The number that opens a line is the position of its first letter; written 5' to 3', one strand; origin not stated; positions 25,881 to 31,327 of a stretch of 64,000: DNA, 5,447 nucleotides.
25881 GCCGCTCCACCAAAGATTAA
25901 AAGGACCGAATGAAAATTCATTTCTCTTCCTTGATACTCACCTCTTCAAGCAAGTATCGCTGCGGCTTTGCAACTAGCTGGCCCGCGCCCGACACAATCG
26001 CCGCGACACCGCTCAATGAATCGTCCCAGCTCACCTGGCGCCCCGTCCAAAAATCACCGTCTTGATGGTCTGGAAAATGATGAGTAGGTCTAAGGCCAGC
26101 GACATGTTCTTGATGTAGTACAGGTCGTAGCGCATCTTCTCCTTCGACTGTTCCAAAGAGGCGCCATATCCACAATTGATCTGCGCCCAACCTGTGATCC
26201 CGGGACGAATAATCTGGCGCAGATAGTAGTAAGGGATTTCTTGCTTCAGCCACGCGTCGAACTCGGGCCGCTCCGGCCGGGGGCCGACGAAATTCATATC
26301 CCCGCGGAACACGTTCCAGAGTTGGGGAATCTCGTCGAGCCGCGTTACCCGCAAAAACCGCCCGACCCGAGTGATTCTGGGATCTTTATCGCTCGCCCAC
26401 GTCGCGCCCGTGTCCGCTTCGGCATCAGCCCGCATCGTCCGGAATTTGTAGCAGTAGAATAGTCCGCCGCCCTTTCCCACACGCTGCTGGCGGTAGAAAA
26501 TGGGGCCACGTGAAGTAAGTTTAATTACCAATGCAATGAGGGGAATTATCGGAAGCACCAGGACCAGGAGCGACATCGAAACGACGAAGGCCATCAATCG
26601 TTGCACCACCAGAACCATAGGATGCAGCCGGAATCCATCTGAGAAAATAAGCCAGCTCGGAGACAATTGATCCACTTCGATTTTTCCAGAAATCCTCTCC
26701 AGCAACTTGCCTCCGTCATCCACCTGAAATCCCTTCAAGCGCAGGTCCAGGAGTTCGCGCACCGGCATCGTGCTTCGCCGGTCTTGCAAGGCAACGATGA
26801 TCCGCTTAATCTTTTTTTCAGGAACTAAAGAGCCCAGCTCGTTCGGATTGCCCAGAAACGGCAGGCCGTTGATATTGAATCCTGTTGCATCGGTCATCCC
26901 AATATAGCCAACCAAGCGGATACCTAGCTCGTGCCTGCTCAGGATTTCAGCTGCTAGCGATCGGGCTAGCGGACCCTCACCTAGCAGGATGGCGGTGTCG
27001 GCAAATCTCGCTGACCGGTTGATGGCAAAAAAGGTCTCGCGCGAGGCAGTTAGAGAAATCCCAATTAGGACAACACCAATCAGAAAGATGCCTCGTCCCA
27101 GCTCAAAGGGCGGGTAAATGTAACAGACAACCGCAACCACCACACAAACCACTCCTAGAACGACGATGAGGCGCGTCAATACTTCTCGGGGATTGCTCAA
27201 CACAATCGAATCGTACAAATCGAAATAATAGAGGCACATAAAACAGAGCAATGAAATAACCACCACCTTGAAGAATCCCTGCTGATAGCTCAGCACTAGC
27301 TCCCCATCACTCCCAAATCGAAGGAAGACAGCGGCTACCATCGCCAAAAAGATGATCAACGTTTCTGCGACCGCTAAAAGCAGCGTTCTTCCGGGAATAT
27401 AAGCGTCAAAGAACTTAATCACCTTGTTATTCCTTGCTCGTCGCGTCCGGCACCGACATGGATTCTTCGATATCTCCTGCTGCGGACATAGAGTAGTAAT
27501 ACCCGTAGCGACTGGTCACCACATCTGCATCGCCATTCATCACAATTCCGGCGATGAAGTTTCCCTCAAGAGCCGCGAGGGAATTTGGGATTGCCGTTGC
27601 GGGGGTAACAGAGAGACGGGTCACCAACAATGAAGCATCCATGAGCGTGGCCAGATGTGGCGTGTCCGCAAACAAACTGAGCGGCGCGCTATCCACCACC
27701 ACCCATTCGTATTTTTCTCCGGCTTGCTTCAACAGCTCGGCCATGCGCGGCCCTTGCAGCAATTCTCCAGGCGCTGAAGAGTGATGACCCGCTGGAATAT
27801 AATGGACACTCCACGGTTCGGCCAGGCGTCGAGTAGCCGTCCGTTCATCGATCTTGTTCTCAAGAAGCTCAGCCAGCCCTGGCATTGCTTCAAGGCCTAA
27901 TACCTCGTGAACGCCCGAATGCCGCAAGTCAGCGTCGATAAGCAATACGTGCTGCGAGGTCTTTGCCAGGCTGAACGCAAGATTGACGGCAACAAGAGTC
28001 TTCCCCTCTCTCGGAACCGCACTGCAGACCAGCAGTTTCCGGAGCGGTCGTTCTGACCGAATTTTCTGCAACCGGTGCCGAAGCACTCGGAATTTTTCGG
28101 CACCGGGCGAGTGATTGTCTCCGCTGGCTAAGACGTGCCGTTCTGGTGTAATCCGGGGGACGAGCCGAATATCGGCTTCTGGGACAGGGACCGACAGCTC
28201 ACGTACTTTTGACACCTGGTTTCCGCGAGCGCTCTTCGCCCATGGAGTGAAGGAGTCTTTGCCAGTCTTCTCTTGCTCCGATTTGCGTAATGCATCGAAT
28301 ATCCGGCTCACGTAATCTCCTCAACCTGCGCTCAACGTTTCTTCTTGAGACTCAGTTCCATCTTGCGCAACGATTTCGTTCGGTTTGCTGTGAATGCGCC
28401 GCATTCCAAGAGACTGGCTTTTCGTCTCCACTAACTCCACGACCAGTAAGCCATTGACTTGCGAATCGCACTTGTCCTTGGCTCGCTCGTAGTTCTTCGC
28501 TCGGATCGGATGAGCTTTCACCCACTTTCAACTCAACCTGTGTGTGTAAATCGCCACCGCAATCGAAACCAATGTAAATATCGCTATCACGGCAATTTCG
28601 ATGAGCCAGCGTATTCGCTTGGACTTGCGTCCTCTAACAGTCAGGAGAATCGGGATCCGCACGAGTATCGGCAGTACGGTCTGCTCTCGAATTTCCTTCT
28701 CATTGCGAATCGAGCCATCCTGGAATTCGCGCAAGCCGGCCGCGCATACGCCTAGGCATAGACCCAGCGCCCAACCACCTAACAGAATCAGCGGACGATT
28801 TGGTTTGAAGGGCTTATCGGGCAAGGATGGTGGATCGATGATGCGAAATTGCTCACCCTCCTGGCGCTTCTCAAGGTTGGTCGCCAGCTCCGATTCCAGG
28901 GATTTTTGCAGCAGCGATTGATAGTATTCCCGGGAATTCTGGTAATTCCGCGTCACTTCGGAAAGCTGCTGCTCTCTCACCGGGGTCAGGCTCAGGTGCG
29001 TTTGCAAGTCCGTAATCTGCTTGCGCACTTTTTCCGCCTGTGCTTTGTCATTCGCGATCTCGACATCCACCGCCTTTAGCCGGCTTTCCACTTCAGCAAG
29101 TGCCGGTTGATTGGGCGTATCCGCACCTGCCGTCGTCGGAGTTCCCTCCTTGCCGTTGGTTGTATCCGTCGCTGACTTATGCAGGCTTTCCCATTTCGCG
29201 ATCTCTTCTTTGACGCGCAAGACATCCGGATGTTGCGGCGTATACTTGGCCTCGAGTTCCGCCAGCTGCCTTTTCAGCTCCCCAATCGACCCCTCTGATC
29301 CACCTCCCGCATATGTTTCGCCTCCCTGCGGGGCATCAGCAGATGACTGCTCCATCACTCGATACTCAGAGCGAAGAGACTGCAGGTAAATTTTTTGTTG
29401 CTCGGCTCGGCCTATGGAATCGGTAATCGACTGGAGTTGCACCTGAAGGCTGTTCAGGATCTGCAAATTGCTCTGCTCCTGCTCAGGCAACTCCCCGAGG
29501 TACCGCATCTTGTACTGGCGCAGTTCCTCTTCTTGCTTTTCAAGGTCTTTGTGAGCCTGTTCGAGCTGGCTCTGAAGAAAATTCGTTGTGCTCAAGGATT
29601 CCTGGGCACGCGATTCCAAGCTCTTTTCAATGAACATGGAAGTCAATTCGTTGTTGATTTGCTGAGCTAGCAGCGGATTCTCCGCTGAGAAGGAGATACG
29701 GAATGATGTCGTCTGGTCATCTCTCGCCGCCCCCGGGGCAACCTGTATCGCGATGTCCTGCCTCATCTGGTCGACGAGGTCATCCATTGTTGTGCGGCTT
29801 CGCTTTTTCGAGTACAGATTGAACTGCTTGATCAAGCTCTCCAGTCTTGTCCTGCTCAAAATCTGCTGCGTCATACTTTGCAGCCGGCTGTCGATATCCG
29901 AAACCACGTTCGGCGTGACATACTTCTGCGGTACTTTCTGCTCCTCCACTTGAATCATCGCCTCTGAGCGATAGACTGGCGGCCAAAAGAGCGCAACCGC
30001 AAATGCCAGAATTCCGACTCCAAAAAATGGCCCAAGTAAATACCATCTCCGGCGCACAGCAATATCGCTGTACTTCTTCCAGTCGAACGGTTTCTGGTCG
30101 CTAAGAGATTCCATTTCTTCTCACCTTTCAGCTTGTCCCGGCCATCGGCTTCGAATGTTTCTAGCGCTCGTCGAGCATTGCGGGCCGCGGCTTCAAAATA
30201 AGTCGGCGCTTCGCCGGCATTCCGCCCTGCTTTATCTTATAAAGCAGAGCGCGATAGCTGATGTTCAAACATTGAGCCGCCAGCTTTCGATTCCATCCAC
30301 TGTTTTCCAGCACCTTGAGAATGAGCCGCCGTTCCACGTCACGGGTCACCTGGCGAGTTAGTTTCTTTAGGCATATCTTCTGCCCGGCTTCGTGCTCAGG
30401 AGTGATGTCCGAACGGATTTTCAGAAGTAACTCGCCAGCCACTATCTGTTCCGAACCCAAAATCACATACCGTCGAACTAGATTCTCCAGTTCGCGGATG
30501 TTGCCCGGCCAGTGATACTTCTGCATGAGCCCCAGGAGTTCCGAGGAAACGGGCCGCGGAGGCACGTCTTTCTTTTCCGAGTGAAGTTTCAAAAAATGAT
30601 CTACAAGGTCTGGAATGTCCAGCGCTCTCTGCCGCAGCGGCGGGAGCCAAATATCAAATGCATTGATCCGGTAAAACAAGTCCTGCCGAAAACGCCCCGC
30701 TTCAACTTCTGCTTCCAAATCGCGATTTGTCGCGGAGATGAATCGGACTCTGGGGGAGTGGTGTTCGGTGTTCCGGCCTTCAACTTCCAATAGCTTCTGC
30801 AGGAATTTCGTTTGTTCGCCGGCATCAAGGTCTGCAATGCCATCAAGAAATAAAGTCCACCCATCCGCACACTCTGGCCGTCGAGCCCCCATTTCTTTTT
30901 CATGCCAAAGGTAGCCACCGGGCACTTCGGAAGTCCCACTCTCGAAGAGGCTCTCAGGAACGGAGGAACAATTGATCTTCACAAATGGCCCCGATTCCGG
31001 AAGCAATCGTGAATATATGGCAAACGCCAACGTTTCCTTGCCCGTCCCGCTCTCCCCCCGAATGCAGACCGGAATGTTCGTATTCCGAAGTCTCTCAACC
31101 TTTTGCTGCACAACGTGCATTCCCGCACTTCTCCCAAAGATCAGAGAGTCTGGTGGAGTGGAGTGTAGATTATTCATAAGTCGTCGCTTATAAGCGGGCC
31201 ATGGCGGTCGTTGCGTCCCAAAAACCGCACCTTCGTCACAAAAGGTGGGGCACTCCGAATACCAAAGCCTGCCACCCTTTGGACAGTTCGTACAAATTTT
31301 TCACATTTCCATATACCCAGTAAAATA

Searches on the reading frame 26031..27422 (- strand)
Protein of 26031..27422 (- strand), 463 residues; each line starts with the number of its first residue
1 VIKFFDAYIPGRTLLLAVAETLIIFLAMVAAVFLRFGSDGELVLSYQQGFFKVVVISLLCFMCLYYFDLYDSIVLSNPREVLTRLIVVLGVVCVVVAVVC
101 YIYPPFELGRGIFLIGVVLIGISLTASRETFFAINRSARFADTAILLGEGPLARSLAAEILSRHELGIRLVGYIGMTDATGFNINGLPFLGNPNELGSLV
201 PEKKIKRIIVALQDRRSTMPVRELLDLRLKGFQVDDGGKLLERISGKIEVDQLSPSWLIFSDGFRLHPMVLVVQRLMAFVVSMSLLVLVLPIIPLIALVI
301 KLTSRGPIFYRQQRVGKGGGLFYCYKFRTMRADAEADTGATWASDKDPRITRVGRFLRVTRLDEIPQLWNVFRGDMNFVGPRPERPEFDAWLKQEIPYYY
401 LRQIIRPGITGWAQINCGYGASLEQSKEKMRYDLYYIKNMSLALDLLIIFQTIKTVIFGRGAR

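Call 31: search_protein_families(library=pfam, proteins=[window:26031-27422:-], max_evalue=0.0001)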
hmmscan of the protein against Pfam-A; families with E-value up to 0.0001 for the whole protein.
window:26031-27422:- (463 aa): 2 families
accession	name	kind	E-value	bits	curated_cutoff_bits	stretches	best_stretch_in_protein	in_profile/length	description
PF02397.22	Bac_transf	-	6.9e-67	224.9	27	1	275-457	2-178/179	Bacterial sugar transferase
PF13727.12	CoA_binding_3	-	3.4e-13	50.4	25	1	67-215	3-152/175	CoA-binding domain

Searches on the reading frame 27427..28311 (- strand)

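Call 31: search_protein_families(library=pfam, proteins=[window:27427-28311:-], max_evalue=0.0001)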
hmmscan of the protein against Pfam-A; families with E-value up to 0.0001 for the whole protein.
window:27427-28311:- (294 aa): 3 families
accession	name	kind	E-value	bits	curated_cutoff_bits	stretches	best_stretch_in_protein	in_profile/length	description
PF13614.12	AAA_31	-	7.1e-06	26.5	27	1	103-210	14-127/177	AAA domain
PF10609.15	ParA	-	1.5e-05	24.9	27.1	1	93-207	6-113/246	NUBPL iron-transfer P-loop NTPase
PF01656.29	CbiA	-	3e-05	24.4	25.4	1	103-135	11-43/125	CobQ/CobB/MinD/ParA nucleotide binding domain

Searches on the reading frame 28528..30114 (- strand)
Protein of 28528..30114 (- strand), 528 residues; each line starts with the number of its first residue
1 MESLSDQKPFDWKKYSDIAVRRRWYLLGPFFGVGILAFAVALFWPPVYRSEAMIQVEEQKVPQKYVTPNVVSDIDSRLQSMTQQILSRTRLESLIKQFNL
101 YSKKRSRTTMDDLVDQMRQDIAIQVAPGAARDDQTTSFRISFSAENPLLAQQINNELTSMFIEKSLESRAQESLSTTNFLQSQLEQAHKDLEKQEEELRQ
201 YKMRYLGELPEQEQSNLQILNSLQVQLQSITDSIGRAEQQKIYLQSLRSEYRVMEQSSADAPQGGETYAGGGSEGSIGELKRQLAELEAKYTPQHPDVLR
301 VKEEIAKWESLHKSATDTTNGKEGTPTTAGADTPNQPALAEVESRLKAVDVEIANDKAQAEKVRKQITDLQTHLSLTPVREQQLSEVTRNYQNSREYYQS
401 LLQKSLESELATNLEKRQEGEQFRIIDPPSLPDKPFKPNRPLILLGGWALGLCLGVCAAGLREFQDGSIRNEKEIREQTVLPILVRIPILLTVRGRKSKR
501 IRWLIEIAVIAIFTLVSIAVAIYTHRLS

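Call 62: search_protein_families(library=pfam, proteins=[window:28528-30114:-], max_evalue=0.01)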
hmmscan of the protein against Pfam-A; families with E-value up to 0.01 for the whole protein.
window:28528-30114:- (528 aa): 2 families
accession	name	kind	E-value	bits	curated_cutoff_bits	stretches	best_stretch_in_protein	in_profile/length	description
PF13807.11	GNVR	-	4.9e-11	42.8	27.7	1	381-463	3-81/82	G-rich domain on putative tyrosine kinase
PF02706.20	Wzz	-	2.9e-06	27.9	25.5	1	20-97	13-90/91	Chain length determinant protein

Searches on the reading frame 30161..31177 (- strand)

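Call 62: search_protein_families(library=pfam, proteins=[window:30161-31177:-], max_evalue=0.01)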
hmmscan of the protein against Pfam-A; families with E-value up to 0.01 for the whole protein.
window:30161-31177:- (338 aa): 7 families
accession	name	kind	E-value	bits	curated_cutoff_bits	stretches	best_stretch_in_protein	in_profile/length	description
PF00158.32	Sigma54_activat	-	9e-34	117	20.2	1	13-176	1-167/168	Sigma-54 interaction domain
PF25601.1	AAA_lid_14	-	2.9e-20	72.3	27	1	182-251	1-70/87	AAA+ ATPase lid domain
PF14532.12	Sigma54_activ_2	-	1.1e-18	68.2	25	1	14-181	1-138/138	Sigma-54 interaction domain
PF02954.25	HTH_8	-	2.5e-11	43.5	22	1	279-317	3-41/42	Bacterial regulatory protein, Fis family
PF07728.20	AAA_5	-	0.00095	19.6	22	1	36-139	1-99/139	AAA domain (dynein-related subfamily)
PF00004.35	AAA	-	0.0025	18.7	21.2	1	37-164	1-124/131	ATPase family associated with various cellular activities (AAA)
PF06068.19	TIP49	-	0.0093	15.6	23.8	0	27-73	43-88/347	TIP49 P-loop domain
